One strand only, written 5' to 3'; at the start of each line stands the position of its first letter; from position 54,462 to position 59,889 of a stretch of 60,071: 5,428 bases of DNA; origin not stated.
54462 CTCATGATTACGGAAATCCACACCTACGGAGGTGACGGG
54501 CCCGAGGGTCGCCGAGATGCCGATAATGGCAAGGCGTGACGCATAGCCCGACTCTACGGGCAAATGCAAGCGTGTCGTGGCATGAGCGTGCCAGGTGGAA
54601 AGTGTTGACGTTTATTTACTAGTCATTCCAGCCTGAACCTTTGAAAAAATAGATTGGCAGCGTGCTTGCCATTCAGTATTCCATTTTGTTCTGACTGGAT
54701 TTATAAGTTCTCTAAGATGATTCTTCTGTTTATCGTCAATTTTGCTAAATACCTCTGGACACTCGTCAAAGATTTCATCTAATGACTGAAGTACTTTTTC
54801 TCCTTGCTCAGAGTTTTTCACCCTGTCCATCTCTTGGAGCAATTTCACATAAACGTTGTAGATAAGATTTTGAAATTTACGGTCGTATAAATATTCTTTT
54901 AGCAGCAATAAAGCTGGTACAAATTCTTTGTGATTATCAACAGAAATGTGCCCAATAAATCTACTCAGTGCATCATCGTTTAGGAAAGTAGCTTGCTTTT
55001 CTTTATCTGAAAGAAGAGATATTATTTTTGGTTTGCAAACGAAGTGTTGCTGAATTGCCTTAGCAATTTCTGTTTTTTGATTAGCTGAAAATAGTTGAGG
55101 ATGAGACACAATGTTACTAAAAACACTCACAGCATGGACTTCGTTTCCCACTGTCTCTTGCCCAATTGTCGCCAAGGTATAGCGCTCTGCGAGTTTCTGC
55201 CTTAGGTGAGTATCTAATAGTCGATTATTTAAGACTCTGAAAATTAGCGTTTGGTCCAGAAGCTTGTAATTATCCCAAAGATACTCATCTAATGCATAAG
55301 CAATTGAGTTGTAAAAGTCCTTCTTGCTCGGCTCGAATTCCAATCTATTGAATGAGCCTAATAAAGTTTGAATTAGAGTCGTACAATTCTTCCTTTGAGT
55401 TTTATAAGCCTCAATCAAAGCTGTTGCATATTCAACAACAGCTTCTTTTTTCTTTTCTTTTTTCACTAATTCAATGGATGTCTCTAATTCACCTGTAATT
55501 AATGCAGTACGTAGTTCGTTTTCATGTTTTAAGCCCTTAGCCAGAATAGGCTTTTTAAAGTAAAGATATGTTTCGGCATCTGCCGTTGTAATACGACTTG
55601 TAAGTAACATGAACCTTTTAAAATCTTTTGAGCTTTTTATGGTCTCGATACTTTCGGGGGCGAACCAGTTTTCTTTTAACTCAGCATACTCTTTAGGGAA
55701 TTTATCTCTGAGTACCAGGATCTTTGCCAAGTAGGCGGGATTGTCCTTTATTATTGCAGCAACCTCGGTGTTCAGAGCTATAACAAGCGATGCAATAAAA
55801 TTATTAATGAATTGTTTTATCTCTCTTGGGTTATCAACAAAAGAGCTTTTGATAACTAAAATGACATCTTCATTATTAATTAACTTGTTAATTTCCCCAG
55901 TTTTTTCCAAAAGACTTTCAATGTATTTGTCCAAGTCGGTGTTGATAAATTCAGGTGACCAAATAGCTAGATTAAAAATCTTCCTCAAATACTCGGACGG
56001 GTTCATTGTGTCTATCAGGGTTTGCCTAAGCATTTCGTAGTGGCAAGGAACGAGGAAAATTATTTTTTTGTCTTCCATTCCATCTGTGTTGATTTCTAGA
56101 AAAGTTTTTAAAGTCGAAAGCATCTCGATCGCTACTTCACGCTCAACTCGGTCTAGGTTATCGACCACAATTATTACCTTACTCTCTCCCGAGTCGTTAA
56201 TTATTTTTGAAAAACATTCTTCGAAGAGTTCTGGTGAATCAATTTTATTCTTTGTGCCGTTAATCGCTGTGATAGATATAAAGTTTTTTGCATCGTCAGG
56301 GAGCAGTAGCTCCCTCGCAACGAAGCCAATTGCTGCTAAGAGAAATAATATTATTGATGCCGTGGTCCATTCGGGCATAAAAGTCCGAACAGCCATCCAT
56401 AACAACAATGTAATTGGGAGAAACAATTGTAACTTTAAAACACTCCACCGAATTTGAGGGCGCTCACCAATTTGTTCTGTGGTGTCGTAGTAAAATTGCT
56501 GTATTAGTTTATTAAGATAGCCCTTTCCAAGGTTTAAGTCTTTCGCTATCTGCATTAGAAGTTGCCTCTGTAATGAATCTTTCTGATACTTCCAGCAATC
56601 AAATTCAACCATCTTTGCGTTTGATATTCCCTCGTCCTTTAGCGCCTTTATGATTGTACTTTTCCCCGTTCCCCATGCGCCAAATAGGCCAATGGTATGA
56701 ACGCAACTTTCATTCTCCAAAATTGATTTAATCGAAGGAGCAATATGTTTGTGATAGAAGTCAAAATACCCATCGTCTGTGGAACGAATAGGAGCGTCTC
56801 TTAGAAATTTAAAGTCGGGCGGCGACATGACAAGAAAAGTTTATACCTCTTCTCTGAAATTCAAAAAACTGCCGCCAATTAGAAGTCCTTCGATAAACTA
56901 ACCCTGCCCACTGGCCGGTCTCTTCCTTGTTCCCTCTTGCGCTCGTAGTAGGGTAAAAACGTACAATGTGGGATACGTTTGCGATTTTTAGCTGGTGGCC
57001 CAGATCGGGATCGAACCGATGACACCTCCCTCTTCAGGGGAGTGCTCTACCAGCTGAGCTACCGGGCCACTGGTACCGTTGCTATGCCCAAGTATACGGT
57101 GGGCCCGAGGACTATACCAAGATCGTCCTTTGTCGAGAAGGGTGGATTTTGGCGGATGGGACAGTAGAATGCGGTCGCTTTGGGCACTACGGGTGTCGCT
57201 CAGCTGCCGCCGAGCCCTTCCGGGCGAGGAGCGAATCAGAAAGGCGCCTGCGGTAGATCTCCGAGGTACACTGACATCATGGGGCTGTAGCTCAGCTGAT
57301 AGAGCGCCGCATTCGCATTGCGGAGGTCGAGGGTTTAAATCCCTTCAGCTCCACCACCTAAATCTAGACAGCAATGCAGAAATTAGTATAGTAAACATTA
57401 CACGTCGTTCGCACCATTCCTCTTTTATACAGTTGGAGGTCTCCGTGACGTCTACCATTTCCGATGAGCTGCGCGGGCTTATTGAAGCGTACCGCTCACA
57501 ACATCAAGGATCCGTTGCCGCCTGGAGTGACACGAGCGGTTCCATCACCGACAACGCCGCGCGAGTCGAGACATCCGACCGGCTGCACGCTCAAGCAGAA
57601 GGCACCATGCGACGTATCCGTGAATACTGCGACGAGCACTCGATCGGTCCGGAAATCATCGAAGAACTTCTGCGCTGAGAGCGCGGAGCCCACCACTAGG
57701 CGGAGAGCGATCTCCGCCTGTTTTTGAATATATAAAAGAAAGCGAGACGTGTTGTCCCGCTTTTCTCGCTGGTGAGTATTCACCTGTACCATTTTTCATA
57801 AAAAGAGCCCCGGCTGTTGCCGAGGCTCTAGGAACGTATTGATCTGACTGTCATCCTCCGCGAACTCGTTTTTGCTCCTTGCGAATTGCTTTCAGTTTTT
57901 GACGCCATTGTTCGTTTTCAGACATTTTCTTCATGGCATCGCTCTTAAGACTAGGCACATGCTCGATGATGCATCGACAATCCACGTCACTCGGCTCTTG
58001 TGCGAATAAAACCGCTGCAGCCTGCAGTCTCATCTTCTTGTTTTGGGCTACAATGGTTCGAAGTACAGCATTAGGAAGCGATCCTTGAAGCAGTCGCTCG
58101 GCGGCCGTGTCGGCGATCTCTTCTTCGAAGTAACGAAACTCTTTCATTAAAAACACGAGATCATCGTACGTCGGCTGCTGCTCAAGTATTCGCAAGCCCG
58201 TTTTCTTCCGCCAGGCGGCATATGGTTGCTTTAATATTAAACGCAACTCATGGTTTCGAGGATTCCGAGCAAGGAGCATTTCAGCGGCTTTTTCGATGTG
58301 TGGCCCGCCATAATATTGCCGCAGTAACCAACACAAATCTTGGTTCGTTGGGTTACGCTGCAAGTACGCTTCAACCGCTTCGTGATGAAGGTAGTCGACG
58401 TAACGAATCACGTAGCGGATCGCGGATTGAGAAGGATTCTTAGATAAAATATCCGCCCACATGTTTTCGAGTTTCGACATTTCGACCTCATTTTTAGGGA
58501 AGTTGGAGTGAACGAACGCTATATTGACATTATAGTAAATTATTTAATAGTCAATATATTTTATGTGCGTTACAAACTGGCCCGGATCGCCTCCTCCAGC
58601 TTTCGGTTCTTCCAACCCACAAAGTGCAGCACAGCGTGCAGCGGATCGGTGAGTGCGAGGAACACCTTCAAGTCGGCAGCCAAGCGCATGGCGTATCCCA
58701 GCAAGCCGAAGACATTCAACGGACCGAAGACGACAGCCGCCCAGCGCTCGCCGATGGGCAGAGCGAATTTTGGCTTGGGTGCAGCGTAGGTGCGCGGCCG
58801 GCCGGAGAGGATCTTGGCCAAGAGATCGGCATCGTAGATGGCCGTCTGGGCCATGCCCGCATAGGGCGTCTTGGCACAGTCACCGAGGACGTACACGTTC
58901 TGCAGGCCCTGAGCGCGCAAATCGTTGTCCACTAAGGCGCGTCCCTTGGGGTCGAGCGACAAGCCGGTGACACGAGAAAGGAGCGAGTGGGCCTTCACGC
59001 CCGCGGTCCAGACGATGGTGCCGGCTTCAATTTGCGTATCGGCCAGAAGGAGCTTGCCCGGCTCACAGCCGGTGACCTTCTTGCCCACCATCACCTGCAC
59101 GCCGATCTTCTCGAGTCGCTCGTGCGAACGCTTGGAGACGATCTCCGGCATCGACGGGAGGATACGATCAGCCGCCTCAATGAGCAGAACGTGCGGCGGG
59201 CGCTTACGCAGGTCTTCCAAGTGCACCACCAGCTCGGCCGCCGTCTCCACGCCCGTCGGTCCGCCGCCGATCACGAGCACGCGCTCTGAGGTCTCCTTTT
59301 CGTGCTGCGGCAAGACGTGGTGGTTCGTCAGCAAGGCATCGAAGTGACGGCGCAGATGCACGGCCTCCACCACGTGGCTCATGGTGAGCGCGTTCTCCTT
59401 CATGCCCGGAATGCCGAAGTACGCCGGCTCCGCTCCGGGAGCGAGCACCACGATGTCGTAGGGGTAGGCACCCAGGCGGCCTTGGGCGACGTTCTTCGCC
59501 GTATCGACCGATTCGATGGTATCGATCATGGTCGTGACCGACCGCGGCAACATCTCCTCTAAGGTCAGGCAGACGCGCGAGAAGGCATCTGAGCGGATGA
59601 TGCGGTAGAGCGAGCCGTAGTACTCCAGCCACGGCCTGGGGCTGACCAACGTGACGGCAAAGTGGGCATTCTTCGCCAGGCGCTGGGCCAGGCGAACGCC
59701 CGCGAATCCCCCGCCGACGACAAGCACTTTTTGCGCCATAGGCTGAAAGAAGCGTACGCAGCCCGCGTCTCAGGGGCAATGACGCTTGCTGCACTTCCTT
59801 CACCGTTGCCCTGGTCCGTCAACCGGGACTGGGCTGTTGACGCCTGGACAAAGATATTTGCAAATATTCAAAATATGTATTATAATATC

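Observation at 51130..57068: Three copies of the tRNA-Phe 3' end and two copies of a 75-nt arm define two tandem integrase-less islets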

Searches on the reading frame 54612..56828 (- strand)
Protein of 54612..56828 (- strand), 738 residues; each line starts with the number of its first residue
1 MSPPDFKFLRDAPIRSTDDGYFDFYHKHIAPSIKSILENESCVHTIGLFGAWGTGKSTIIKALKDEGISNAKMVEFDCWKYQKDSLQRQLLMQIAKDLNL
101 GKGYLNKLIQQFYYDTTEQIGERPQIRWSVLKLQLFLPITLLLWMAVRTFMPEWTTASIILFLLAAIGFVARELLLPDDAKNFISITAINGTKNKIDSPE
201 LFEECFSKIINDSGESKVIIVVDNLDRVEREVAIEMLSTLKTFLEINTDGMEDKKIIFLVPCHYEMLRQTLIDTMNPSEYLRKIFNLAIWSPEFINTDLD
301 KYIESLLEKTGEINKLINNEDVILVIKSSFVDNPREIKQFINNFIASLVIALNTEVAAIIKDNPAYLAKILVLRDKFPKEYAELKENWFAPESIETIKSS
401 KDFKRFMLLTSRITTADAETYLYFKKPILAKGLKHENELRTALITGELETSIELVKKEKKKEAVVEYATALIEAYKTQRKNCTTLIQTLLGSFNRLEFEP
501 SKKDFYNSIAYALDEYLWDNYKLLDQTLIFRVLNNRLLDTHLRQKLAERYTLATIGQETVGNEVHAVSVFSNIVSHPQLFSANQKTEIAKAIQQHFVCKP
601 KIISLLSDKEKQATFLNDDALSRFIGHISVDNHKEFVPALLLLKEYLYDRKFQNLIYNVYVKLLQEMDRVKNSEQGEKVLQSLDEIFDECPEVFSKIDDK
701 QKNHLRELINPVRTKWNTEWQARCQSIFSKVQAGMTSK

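Call 7: search_protein_families(library=pfam, proteins=[window:54612-56828:-], max_evalue=0.01)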
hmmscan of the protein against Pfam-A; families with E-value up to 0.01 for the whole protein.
window:54612-56828:- (738 aa): 4 families
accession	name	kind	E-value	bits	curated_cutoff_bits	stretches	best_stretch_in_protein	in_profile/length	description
PF07693.20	KAP_NTPase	-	5.5e-26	91.9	20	1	28-344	3-286/293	KAP family P-loop domain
PF13401.12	AAA_22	-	2.8e-06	28.1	27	0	48-104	10-64/130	AAA domain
PF00004.35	AAA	-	3.2e-05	24.8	21.2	0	48-82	3-35/131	ATPase family associated with various cellular activities (AAA)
PF24883.2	NPHP3_N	-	0.00051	20.7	24.8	0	190-243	97-149/164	Nephrocystin 3, N-terminal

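Call 8: search_protein_families(library=padloc, proteins=[window:54612-56828:-], max_evalue=0.01)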
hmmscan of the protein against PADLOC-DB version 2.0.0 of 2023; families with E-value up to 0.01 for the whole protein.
window:54612-56828:- (738 aa): 4 families
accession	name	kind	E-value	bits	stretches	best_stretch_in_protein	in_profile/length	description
PDLC02209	QatA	-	1.8e-14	51.3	2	25-82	14-74/646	-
PDLC02210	QatA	-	5.3e-13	46.3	2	33-98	21-91/593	-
PDLC02361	PifA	-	8.2e-11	39.2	1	10-99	7-101/720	PifA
PDLC04956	PDC-S20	-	0.00078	16.9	0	23-78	13-71/450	-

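Call 14: find_encoding_contigs(protein=window:54612-56828:-, flank=10000, max_places=10)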
Protein window:54612-56828:- (738 aa): no gene with exactly this product is on record in the collection.

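Call 98: search_protein_families(library=ncbifam, proteins=[window:54612-56828:-], max_evalue=0.01)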
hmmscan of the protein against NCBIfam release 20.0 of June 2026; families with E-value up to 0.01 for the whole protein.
window:54612-56828:- (738 aa): 1 family
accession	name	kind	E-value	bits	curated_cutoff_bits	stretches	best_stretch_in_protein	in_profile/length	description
NF041923.1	QatA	equivalog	6.2e-19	68.1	600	2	25-308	14-297/628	Qat anti-phage system ATPase QatA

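Call 112: search_protein_families(library=phrogs, proteins=[window:54612-56828:-], max_evalue=0.01)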
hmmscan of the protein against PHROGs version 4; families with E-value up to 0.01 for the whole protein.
window:54612-56828:- (738 aa): 3 families
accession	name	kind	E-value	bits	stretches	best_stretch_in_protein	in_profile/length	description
phrog_8614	-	unknown function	6.5e-15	56.1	2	188-404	171-396/489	-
phrog_168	-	DNA, RNA and nucleotide metabolism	0.0075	17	1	28-85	28-83/314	clamp loader of DNA polymerase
phrog_11115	-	unknown function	0.0094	17.3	1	650-728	15-86/90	-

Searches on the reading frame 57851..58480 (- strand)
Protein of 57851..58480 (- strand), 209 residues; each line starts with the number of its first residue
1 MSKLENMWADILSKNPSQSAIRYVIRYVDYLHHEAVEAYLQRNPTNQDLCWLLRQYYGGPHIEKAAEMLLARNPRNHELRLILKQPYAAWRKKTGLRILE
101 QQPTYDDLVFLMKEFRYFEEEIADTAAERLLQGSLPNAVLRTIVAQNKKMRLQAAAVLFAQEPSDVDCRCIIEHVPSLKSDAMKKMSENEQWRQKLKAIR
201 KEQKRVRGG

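Call 7: search_protein_families(library=pfam, proteins=[window:57851-58480:-], max_evalue=0.01)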
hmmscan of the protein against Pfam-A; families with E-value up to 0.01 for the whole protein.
window:57851-58480:- (209 aa): 1 family
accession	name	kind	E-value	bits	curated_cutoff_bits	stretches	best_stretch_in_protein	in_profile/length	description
PF11208.13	DUF2992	-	0.001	19.8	23.8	1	143-204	13-79/132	Protein of unknown function (DUF2992)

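Call 8: search_protein_families(library=padloc, proteins=[window:57851-58480:-], max_evalue=0.01)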
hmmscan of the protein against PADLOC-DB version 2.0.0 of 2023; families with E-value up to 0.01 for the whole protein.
window:57851-58480:- (209 aa): 0 families

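Call 83: search_protein_families(library=pfam, proteins=[window:57851-58480:-], max_evalue=0.01)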
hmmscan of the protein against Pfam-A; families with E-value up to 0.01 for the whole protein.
window:57851-58480:- (209 aa): 1 family
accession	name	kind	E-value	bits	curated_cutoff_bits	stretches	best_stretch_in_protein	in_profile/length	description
PF11208.13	DUF2992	-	0.001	19.8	23.8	1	143-204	13-79/132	Protein of unknown function (DUF2992)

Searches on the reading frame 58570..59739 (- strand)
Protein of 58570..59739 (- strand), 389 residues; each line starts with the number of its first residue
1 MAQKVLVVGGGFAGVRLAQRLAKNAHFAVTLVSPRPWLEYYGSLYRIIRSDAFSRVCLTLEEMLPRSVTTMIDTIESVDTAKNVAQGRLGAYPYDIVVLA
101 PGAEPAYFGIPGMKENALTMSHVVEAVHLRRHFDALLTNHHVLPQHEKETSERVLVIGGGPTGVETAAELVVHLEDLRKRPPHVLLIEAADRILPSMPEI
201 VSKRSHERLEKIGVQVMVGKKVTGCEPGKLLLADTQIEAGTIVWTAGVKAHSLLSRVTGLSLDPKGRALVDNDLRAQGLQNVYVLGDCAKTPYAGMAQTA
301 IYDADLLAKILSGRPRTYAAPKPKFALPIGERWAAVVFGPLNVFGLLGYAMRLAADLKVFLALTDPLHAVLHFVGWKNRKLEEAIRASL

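Call 7: search_protein_families(library=pfam, proteins=[window:58570-59739:-], max_evalue=0.01)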
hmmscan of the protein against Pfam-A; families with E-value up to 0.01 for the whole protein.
window:58570-59739:- (389 aa): 10 families
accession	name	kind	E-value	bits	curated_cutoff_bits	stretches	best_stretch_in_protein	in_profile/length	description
PF07992.20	Pyr_redox_2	-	1.2e-44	153.3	26.1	1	4-301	2-288/291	Pyridine nucleotide-disulphide oxidoreductase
PF00070.33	Pyr_redox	-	2.5e-15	57.2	22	1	153-226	1-67/82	Pyridine nucleotide-disulphide oxidoreductase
PF01266.30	DAO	-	5.8e-09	36.4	27.9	0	4-37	1-33/353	FAD dependent oxidoreductase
PF13454.12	NAD_binding_9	-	2.3e-07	31.3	21.8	0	7-36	2-34/155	FAD-NAD(P)-binding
PF13450.12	NAD_binding_8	-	1.3e-06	29.1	21.9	0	7-33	1-26/68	NAD(P)-binding Rossmann-like domain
PF05834.18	Lycopene_cycl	-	2e-06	27.6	23.4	1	5-36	2-34/380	Lycopene cyclase protein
PF13241.12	NAD_binding_7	-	0.0001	23.3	22.1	0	3-36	8-40/104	Putative NAD(P)-binding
PF01494.25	FAD_binding_3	-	0.0002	21.2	22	0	153-215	3-59/349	FAD binding domain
PF13738.12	Pyr_redox_3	-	0.00027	20.7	30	0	140-173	153-186/305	Pyridine nucleotide-disulphide oxidoreductase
PF00890.30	FAD_binding_2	-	0.0056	16.4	20.4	0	5-33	2-29/414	FAD binding domain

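Call 17: find_encoding_contigs(protein=window:58570-59739:-, flank=10000, max_places=10)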
Protein window:58570-59739:- (389 aa): no gene with exactly this product is on record in the collection.
